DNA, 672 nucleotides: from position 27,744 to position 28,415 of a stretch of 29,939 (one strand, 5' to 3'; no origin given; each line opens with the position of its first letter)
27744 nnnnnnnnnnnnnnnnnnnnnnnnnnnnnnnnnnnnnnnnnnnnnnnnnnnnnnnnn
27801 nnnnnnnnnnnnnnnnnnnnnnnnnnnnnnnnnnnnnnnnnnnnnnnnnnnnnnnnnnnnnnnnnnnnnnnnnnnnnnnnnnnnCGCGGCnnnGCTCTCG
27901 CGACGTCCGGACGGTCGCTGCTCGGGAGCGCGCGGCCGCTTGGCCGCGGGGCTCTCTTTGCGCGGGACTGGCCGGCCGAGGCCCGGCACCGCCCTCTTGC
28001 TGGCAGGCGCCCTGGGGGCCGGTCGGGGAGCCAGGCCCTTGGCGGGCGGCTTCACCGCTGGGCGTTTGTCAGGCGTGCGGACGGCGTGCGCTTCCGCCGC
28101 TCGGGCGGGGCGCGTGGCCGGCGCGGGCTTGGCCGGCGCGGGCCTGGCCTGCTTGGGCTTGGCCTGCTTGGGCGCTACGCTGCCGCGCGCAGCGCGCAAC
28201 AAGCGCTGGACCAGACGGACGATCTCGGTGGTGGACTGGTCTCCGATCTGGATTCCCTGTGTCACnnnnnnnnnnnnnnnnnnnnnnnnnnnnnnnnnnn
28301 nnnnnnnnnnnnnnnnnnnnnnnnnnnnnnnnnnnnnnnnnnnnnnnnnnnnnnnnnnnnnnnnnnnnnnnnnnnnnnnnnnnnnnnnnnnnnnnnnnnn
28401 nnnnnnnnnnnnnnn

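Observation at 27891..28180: GspE/PilB-type ATPase fused to a histone-H1-like KAP-rich C-terminal tail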

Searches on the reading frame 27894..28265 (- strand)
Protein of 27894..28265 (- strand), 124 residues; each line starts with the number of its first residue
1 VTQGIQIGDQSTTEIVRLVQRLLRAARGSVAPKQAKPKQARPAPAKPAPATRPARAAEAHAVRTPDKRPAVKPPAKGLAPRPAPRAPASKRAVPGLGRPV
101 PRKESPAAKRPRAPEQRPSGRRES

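Call 65: search_protein_families(library=pfam, proteins=[window:27894-28265:-], max_evalue=10)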
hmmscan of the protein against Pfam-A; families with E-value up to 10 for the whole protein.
seq(124 aa): 1 family
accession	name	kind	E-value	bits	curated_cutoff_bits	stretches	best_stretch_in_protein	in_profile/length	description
PF07793.16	DUF1631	-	0.41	9.5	33.7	1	9-73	586-650/741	Protein of unknown function (DUF1631)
